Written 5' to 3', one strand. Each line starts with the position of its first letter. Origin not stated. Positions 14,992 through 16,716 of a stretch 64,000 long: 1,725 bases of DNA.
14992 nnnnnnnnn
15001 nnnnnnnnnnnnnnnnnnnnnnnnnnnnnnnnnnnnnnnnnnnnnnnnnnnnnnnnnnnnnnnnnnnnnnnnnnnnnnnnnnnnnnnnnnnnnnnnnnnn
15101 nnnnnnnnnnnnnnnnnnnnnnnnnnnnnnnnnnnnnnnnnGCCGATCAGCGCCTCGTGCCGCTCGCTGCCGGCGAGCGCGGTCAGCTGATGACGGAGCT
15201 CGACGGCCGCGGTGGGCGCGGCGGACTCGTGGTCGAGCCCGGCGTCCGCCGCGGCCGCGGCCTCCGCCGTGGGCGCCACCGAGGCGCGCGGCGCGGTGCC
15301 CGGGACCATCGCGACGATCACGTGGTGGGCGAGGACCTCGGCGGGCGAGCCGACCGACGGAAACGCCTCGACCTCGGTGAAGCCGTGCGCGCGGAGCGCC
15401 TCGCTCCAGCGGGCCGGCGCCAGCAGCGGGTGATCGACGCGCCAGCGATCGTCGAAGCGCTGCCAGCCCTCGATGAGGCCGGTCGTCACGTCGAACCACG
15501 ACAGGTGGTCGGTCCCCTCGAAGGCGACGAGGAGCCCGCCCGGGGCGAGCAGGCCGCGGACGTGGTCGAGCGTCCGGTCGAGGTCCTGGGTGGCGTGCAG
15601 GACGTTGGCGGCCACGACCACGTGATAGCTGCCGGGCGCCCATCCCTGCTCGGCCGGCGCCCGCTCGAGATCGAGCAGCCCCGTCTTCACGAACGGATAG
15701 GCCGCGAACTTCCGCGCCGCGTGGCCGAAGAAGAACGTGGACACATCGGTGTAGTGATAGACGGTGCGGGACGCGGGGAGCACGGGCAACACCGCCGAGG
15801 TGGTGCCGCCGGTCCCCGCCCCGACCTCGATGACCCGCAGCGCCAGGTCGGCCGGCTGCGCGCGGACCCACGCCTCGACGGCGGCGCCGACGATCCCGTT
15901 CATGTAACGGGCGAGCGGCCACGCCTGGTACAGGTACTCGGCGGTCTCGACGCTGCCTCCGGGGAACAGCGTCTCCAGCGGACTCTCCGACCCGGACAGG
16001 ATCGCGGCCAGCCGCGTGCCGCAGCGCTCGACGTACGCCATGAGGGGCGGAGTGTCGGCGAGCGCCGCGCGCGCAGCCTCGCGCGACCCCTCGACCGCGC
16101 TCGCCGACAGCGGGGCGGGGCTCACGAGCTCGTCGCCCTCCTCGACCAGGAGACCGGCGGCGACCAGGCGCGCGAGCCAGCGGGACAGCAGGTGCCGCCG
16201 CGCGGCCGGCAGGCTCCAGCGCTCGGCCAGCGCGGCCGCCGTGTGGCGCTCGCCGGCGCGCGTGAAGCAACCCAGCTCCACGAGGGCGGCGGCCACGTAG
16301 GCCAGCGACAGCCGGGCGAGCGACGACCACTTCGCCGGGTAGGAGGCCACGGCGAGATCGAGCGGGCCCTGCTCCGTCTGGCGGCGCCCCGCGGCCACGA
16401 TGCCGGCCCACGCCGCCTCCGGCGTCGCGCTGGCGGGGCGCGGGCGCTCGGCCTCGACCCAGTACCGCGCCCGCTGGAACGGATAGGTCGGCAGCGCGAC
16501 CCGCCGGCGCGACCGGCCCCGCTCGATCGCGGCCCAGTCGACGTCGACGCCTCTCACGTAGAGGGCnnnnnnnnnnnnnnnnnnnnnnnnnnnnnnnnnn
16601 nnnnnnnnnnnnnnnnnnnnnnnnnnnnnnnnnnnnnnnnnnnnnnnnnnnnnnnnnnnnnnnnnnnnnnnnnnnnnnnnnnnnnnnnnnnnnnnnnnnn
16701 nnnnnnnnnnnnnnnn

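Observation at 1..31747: Unassigned cis-AT modular PKS assembly line rich in embedded SAM-methyltransferase domains, in a very high-GC genome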

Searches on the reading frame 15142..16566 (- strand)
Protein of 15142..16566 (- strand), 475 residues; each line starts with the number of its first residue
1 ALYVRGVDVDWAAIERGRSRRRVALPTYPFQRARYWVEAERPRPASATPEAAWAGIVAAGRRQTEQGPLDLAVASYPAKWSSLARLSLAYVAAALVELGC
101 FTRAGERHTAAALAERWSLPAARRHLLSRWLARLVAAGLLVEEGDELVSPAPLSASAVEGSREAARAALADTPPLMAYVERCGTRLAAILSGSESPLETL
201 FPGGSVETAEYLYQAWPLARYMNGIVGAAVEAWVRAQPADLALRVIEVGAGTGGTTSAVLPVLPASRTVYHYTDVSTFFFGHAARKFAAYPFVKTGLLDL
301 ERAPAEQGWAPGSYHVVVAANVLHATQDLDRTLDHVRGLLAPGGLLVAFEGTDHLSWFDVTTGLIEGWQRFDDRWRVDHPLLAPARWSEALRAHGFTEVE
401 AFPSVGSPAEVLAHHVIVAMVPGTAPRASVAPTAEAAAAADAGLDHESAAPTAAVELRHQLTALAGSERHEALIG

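Call 30: search_solved_structures(query=window:15142-16566:-, max_evalue=0.001, show_alignments=2)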
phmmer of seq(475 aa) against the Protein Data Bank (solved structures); distinct sequences matched with E-value up to 0.001: 14.
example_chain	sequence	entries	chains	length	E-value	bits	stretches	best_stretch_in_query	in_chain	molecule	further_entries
5thy_A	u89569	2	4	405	3.7e-62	214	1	81-419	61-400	CurJ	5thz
6cca_A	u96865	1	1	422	6.4e-41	143.9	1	79-422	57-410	DisA protein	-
5mpt_A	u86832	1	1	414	1.7e-31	112.9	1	84-446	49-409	Citrinin polyketide synthase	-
7dmb_A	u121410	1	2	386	2.5e-30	109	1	242-402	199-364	Putative methyltransferase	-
6d6y_A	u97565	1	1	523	1.4e-29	106.6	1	88-410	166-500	AprA Methyltransferase 2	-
7cpx_A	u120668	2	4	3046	3.3e-29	105.3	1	216-421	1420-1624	Lovastatin nonaketide synthase, polyketide synthase component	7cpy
6kjg_A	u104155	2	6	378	2e-26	96.1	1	242-400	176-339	Dual-functional monooxygenase/methyltransferase psoF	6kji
7zma_A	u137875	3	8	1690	1.1e-08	37.7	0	2-41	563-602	Putative polyketide synthase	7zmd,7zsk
8xju_A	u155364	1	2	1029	1.9e-06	30.3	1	1-85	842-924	Polyketide synthase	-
8xjy_A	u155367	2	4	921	2.7e-06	29.8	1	1-68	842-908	Polyketide synthase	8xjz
4wky_A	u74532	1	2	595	1.7e-05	27.1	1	3-39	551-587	Beta-ketoacyl synthase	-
4mz0_A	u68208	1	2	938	3.8e-05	26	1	2-38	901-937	CurL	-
4z37_A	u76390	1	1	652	0.00049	22.3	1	3-43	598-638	Putative mixed polyketide synthase/non-ribosomal peptide synthetase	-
9fce_A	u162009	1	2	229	0.00087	21.5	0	232-350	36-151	SAM dependent methyltransferase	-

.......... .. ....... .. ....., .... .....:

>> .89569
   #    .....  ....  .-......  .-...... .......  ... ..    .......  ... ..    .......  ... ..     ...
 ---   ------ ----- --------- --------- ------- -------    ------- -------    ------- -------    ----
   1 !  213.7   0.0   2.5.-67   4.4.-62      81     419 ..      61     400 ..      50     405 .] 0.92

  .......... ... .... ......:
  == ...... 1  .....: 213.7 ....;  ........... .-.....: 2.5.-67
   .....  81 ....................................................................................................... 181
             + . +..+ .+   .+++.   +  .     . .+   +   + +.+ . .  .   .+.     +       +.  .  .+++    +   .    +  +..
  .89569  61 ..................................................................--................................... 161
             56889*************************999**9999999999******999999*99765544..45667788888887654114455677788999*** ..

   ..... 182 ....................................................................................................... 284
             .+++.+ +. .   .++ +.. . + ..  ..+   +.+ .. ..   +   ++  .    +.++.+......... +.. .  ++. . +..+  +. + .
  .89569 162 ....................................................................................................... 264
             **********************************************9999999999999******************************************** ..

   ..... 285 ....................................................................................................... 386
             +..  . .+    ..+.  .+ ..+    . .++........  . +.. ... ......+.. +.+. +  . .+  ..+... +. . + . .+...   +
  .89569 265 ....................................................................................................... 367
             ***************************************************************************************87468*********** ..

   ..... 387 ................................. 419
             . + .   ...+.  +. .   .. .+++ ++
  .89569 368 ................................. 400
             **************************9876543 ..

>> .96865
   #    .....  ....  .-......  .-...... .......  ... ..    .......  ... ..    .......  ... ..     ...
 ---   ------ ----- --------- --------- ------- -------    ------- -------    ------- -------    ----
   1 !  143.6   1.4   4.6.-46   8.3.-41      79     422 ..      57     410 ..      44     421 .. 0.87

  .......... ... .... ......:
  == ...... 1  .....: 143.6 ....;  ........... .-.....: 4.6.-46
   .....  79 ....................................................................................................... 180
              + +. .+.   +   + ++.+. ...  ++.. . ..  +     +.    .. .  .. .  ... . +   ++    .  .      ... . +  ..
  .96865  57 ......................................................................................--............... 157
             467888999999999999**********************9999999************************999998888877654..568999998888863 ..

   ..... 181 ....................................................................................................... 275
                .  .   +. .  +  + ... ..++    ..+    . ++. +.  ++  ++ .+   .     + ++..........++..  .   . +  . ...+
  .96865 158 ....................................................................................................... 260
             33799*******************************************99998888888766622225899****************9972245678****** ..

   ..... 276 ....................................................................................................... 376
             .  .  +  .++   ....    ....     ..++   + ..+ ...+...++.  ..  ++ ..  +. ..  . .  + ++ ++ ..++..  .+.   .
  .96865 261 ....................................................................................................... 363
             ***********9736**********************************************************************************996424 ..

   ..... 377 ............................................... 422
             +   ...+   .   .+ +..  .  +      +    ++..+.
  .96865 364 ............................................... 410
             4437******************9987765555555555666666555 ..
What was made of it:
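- On PKS O-methyltransferase (StiD/StiE/CurL type) for module C: Every MT-domain hit of known type is a C-MT; two weaker hits are named only as methyltransferases, and the CurL and other PKS hits cover the AT-side linker, not the MT (call 30).
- Tried and rejected: O-methyltransferase reading of module C: rejected (call 30).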
